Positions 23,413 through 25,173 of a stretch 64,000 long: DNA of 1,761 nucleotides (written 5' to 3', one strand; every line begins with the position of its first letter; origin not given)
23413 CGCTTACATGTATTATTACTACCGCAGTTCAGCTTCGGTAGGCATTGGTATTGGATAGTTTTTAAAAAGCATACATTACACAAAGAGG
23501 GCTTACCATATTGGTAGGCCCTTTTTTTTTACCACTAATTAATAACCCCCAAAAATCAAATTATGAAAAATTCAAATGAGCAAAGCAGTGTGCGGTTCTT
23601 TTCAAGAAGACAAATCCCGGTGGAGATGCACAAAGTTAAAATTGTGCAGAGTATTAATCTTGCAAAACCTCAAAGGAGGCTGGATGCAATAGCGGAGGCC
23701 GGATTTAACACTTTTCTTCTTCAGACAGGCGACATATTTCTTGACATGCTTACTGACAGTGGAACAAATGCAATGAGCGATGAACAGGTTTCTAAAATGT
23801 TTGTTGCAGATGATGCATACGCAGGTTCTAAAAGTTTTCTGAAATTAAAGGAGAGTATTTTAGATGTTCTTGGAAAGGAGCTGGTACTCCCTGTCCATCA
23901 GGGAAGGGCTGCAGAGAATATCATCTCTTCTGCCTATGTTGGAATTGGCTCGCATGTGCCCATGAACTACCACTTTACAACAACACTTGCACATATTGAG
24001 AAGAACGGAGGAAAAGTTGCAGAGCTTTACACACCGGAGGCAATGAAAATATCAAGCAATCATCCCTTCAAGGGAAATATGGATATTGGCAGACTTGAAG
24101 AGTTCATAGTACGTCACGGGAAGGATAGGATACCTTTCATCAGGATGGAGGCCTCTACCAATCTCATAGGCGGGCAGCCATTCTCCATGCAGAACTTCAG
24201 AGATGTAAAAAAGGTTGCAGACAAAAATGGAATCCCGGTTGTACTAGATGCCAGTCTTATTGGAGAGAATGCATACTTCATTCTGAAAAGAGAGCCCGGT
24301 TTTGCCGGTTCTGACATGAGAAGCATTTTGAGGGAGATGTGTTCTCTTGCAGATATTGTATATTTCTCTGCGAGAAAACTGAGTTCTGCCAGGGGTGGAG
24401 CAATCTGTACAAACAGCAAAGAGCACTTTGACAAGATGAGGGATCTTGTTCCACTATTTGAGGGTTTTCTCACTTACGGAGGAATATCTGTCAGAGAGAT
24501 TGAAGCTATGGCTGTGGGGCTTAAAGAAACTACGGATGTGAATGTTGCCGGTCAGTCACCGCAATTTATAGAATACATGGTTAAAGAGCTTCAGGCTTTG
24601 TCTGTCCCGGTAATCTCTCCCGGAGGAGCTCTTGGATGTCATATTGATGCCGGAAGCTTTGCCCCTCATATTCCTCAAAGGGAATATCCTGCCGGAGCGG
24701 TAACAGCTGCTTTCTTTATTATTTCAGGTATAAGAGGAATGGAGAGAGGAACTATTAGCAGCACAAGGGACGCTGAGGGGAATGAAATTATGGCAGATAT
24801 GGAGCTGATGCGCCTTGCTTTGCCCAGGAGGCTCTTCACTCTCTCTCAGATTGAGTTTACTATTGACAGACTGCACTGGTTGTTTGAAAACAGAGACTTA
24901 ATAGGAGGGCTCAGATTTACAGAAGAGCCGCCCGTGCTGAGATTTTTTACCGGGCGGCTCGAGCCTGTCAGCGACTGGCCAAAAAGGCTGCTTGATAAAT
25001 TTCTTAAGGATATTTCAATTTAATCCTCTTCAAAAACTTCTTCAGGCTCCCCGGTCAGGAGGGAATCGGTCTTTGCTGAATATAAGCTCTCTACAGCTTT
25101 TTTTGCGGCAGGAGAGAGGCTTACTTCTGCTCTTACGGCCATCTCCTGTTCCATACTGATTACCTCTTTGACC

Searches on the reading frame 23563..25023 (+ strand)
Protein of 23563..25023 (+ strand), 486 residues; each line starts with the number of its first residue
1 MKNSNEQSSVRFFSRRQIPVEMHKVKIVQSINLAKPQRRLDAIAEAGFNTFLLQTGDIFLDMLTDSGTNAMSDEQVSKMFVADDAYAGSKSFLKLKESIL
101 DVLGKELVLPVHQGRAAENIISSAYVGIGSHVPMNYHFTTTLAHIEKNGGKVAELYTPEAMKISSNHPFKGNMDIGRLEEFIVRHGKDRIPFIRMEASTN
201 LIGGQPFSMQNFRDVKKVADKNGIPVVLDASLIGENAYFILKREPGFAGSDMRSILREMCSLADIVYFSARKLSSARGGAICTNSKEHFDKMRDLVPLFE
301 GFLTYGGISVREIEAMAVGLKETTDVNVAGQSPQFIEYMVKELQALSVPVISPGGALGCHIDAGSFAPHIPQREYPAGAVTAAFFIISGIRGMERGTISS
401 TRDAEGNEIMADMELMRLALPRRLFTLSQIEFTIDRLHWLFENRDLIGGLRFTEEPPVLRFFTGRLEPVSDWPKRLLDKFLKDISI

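Call 4: search_protein_families(library=pfam, proteins=[window:23563-25023:+])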
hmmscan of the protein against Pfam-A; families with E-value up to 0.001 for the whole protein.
window:23563-25023:+ (486 aa): 1 family
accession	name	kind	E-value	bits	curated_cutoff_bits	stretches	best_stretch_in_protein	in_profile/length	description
PF01212.27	Beta_elim_lyase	-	1.5e-49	169.3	27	1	61-426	1-278/288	Beta-eliminating lyase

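Call 7: search_protein_families(library=ncbifam, proteins=[window:23563-25023:+], max_evalue=0.001)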
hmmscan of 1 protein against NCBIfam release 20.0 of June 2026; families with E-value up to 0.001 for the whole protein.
window:23563-25023:+ (486 aa): 5 families
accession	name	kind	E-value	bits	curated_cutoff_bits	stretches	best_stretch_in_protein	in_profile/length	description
NF009709.0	PRK13238.1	subfamily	1.1e-169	565.1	285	1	16-470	5-462/463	tryptophanase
TIGR02618.1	tyr_phenol_ly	equivalog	1.4e-125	419.7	720.7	1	21-467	2-450/450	tyrosine phenol-lyase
NF053783.1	TphnTnaApg1401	equivalog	4.3e-115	385.3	750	1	21-468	7-456/457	tryptophanase TnaA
TIGR02617.1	tnaA_trp_ase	equivalog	6.6e-100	335.3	825.8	1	21-468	5-466/467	tryptophanase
NF041359.1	GntG_guanitoxin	subfamily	3.5e-05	23.1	230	1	67-233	16-177/343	GntG family PLP-dependent aldolase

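Call 8: search_solved_structures(query=window:23563-25023:+, max_evalue=0.001, show_alignments=2)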
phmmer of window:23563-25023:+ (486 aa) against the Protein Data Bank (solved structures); distinct sequences matched with E-value up to 0.001: 22.
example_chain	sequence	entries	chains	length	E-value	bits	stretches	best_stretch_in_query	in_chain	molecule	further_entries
9j3u_A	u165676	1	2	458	1.2e-110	374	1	18-468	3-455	Tyrosine phenol-lyase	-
1c7g_A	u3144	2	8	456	2.9e-105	356.2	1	18-467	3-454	TYROSINE PHENOL-LYASE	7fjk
2ez1_A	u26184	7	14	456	1.4e-104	353.9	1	18-467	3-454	Tyrosine phenol-lyase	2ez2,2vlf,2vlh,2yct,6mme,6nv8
1tpl_A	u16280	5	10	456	4.9e-104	352.1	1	18-467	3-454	TYROSINE PHENOL-LYASE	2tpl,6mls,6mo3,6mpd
2ycn_A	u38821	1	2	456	5e-104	352.1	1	18-467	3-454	TYROSINE PHENOL-LYASE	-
6dur_A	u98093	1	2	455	5.8e-104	351.9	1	19-467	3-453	Tyrosine phenol-lyase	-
2ycp_A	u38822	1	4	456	1.3e-103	350.7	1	18-467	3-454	TYROSINE PHENOL-LYASE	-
2yhk_A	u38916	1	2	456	1.8e-103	350.3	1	18-467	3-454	TYROSINE PHENOL-LYASE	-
7tcs_A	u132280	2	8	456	3.4e-103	349.4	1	18-467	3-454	Tyrosine phenol-lyase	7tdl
6dvx_A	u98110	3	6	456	6.4e-103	348.5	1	18-467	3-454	Tyrosine phenol-lyase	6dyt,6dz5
6dxv_A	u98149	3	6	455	7.5e-103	348.2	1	19-467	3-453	Tyrosine phenol-lyase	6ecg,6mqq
8sbg_A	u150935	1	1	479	2.1e-96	327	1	12-469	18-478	Tryptophanase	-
1ax4_A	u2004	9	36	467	1.1e-91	311.5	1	20-469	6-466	TRYPTOPHANASE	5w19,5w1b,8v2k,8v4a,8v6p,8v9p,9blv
9dy7_A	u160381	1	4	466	1.1e-91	311.4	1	20-469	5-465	Tryptophanase (with internal aldimine) | Tryptophanase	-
8sij_A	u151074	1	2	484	1.8e-85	290.9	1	17-470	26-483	Tryptophanase 1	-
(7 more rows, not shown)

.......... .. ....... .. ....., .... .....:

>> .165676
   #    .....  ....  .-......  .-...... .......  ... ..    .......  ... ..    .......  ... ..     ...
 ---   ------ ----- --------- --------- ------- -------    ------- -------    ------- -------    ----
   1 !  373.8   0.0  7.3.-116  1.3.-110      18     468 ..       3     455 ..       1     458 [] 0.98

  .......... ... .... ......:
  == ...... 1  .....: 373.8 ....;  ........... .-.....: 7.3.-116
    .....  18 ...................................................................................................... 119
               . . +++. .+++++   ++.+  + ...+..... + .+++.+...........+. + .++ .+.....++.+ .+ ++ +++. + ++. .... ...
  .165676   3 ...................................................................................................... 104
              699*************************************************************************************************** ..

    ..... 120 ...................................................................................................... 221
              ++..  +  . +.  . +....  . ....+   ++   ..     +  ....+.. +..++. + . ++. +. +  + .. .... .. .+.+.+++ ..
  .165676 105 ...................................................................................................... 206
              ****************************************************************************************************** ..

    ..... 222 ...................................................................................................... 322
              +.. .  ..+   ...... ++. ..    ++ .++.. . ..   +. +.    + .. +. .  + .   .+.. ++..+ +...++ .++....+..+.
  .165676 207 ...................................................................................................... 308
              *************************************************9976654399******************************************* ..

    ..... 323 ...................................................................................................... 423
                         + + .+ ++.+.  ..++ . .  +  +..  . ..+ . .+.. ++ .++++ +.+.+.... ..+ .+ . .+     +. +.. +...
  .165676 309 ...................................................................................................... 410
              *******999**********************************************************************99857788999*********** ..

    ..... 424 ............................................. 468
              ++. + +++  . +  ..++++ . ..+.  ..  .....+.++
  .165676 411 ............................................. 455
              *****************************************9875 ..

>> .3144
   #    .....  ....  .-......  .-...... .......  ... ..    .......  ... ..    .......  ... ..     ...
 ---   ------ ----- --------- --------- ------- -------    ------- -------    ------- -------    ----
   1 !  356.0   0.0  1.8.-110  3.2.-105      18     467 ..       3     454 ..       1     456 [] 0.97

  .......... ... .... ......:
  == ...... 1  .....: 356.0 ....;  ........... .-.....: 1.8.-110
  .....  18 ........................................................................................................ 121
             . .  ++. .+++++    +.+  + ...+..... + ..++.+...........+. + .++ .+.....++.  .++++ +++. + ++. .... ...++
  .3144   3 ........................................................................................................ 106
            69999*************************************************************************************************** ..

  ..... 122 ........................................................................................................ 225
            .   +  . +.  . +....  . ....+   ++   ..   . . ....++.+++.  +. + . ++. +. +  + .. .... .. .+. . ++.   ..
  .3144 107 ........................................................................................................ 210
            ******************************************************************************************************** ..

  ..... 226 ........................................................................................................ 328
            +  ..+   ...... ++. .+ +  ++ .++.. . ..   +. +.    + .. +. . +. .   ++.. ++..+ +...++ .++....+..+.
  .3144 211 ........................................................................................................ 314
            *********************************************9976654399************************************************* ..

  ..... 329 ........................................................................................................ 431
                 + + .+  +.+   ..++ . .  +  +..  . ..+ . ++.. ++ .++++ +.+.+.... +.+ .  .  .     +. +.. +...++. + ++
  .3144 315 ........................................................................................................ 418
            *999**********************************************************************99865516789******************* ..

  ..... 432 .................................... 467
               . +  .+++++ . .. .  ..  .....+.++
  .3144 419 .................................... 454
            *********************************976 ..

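Call 9: find_homologous_proteins(query=window:23563-25023:+, max_evalue=1e-30)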
Query window:23563-25023:+ (486 aa): 8000 proteins with E <= 1e-30 among 8000 candidates; the best 120 are listed.
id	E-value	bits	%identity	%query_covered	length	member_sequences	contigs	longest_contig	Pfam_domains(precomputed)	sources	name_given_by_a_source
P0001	0.0e+0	1025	93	100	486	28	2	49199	PF01212.28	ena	-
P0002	5.2e-245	832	75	100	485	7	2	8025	PF01212.28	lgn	-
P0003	1.2e-243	827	75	100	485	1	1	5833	PF01212.28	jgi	jgi:tryptophanase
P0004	5.8e-243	825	75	100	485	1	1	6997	PF01212.28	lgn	-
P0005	7.9e-243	825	75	100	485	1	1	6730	PF01212.28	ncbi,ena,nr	ncbi:MAG TPA: tryptophanase [Bacteroidales bacterium]|nr:tryptophanase [Bacteroidales bacterium]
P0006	7.9e-243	825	75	100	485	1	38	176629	PF01212.28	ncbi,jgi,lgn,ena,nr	ncbi:MAG: tryptophanase [Bacteroidales bacterium]|nr:tryptophanase [Bacteroidales bacterium] MDD2280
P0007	8.5e-243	824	75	100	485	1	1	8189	PF01212.28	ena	-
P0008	5.4e-242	822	75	100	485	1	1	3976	PF01212.28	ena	-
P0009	1.4e-241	820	75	100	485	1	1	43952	PF01212.28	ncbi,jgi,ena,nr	ncbi:MAG: tryptophanase [Bacteroidetes bacterium]|nr:tryptophanase [Bacteroidota bacterium]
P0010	2.0e-241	820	74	100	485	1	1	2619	PF01212.28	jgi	jgi:tryptophanase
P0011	2.7e-241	820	75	100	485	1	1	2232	PF01212.28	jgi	-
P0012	7.4e-241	818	74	100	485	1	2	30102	PF01212.28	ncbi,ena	-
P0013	1.3e-239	814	74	100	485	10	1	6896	PF01212.28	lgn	-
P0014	1.7e-239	814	74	100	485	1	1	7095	PF01212.28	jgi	jgi:tryptophanase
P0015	1.7e-238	810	73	100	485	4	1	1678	PF01212.28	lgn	-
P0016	4.1e-237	806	72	99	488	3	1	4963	PF01212.28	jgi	jgi:tryptophanase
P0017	2.0e-235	800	76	95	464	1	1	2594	PF01212.28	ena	-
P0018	6.0e-235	799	71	99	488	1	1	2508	PF01212.28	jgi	jgi:tryptophanase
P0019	7.3e-235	798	76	95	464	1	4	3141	PF01212.28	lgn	-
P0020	1.0e-234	798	76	95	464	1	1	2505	PF01212.28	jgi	-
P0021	2.0e-234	797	70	99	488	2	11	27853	PF01212.28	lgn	-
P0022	5.0e-234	796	76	95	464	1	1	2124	PF01212.28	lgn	-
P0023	1.3e-233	794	75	95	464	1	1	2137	PF01212.28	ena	-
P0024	1.3e-233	794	76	95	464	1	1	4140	PF01212.28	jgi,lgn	-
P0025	6.8e-233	792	72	98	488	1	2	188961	PF01212.28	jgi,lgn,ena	-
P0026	4.0e-232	789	70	99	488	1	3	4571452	PF01212.28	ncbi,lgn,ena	-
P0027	7.1e-232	788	71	99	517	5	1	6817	PF01212.28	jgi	jgi:tyrosine phenol-lyase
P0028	1.1e-231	788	70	99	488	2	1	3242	PF01212.28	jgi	jgi:tyrosine phenol-lyase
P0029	1.4e-231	787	71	99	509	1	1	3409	PF01212.28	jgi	jgi:tyrosine phenol-lyase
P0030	1.7e-231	787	71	99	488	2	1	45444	PF01212.28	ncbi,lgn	-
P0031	2.0e-231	787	71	99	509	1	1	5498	PF01212.28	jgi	jgi:tyrosine phenol-lyase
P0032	2.8e-231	787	70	99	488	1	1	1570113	PF01212.28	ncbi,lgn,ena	-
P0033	4.7e-231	786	70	99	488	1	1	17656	PF01212.28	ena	-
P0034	4.8e-231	786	69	99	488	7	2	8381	PF01212.28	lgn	-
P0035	5.4e-231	786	70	99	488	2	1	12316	PF01212.28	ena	-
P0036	7.9e-231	785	70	99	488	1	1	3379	PF01212.28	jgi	-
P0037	9.0e-231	785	75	95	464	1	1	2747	PF01212.28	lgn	-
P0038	1.2e-230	784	70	99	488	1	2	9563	PF01212.28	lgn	-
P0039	1.2e-230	784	71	99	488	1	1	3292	PF01212.28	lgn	-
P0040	1.4e-230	784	71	99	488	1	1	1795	PF01212.28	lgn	-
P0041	1.6e-230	784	71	99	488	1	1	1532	PF01212.28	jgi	jgi:tyrosine phenol-lyase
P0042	1.6e-230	784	69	99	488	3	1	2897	PF01212.28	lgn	-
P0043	1.7e-230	784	70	99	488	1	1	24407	PF01212.28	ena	-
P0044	1.7e-230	784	75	95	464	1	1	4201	PF01212.28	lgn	-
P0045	1.8e-230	784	71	99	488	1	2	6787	PF01212.28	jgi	jgi:tyrosine phenol-lyase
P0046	2.3e-230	783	70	99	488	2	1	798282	PF01212.28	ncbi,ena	-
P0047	2.4e-230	783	70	99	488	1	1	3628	PF01212.28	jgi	jgi:tyrosine phenol-lyase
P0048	2.6e-230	783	71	99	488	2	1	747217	PF01212.28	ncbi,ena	-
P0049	3.9e-230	783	75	95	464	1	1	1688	PF01212.28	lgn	-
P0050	4.2e-230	783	71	99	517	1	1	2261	PF01212.28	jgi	jgi:tryptophanase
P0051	4.4e-230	783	70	99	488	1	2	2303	PF01212.28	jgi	jgi:tyrosine phenol-lyase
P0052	4.4e-230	783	70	99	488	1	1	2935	PF01212.28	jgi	jgi:tyrosine phenol-lyase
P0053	6.0e-230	782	70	99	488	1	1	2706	PF01212.28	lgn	-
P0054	6.9e-230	782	70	99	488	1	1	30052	PF01212.28,PF01041.24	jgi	jgi:tryptophanase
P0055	8.5e-230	782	70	99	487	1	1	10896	PF01212.28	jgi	-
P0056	8.7e-230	782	70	99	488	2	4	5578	PF01212.28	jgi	jgi:tyrosine phenol-lyase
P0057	9.7e-230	781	70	99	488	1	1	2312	PF01212.28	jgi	-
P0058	1.0e-229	781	70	99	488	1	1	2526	PF01212.28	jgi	jgi:tyrosine phenol-lyase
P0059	1.0e-229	781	71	99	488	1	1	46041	PF01212.28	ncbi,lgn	-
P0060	1.2e-229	781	70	99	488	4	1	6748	PF01212.28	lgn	-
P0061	1.5e-229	781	70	99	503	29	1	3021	PF01212.28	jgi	-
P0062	1.7e-229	781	70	99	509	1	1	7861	PF01212.28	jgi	jgi:tyrosine phenol-lyase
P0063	1.9e-229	780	71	99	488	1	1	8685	PF01212.28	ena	-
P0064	2.6e-229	780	70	99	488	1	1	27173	PF01212.28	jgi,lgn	jgi:tryptophanase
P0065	2.8e-229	780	70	99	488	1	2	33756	PF01212.28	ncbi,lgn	-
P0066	3.1e-229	780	70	99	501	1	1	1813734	PF01212.28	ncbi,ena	-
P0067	3.2e-229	780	70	99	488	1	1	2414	PF01212.28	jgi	jgi:tryptophanase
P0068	4.3e-229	779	70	99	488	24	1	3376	PF01212.28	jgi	jgi:tyrosine phenol-lyase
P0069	4.6e-229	779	69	99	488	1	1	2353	PF01212.28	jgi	jgi:tyrosine phenol-lyase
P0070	4.6e-229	779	70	99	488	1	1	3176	PF01212.28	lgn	-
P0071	5.3e-229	779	69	99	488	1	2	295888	PF01212.28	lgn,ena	-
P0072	5.4e-229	779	69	99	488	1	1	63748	PF01212.28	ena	-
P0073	6.2e-229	779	70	99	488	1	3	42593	PF01212.28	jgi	jgi:tyrosine phenol-lyase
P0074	6.4e-229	779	70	99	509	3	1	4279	PF01212.28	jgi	jgi:tyrosine phenol-lyase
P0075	6.4e-229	779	69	99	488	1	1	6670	PF01212.28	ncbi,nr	ncbi:MAG TPA: tryptophanase [Bacteroidales bacterium]|nr:tryptophanase [Bacteroidales bacterium]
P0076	7.1e-229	779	71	99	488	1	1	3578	PF01212.28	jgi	jgi:tyrosine phenol-lyase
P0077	2.2e-228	777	70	98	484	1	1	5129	PF01212.28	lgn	-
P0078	2.4e-228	777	70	99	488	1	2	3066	PF01212.28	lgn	-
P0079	2.6e-228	777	69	99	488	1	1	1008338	PF01212.28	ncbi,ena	-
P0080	2.8e-228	777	69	99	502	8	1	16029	PF01212.28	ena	-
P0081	3.8e-228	776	70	99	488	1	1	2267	PF01212.28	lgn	-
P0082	3.9e-228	776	70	99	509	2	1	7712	PF01212.28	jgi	jgi:tyrosine phenol-lyase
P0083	4.3e-228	776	70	99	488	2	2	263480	PF01212.28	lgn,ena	-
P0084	4.7e-228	776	70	99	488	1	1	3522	PF01212.28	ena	-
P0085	4.7e-228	776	70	99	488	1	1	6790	PF01212.28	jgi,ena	-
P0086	4.7e-228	776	70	99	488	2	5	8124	PF01212.28,PF01041.24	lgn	-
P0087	5.2e-228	776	70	99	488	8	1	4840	PF01212.28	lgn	-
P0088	5.8e-228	776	69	99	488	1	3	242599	PF01212.28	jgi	jgi:tyrosine phenol-lyase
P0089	5.8e-228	776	69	99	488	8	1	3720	PF01212.28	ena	-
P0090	6.2e-228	775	69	99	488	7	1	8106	PF01212.28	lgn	-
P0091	6.3e-228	775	70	99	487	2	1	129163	PF01212.28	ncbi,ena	-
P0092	6.8e-228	775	69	99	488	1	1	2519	PF01212.28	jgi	jgi:tyrosine phenol-lyase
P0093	7.2e-228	775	69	99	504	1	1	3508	PF01212.28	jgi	jgi:tyrosine phenol-lyase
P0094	8.0e-228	775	70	99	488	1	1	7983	PF01212.28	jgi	jgi:tyrosine phenol-lyase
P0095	8.7e-228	775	70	99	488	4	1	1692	PF01212.28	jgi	jgi:tyrosine phenol-lyase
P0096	1.1e-227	775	69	98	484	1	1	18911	PF01212.28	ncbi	-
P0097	1.2e-227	775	69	100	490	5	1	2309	PF01212.28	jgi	jgi:tryptophanase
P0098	1.3e-227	774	70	99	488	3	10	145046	PF01212.28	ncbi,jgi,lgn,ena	jgi:tryptophanase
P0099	1.5e-227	774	69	99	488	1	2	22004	PF01212.28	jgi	-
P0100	1.5e-227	774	70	98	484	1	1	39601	PF01212.28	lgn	-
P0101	1.8e-227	774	69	99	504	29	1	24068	PF01212.28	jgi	jgi:tyrosine phenol-lyase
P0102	2.1e-227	774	70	98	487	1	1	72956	PF01212.28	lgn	-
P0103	2.2e-227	774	70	99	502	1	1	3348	PF01212.28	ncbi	-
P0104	2.3e-227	774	69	99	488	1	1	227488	PF01212.28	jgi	jgi:tyrosine phenol-lyase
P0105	2.3e-227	774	70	99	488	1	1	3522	PF01212.28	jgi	-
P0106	2.4e-227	774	70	98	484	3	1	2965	PF01212.28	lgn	-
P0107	3.0e-227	773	69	99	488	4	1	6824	PF01212.28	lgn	-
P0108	3.5e-227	773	69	99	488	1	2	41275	PF01212.28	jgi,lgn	jgi:tyrosine phenol-lyase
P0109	3.9e-227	773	70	99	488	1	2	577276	PF01212.28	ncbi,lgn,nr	ncbi:MAG: tryptophanase [Bacteroidales bacterium]|nr:tryptophanase [Bacteroidales bacterium]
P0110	4.0e-227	773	69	99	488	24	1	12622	PF01212.28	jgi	jgi:tyrosine phenol-lyase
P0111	8.0e-227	772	69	99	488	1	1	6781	PF01212.28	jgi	jgi:tyrosine phenol-lyase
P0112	8.1e-227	772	70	99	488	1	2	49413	PF01212.28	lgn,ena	-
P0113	9.9e-227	772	70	99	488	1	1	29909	PF01212.28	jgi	jgi:tyrosine phenol-lyase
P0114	1.0e-226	771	69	98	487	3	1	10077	PF01212.28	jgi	jgi:tyrosine phenol-lyase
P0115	1.0e-226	771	68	99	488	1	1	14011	PF01212.28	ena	-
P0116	1.1e-226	771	69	99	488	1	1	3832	PF01212.28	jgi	jgi:tyrosine phenol-lyase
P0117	1.5e-226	771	69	99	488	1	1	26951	PF01212.28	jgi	jgi:tryptophanase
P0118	1.6e-226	771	69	99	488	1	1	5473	PF01212.28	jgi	jgi:tyrosine phenol-lyase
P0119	1.8e-226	771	70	99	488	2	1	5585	PF01212.28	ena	-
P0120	1.8e-226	771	71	98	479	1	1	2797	PF01212.28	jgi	jgi:tryptophanase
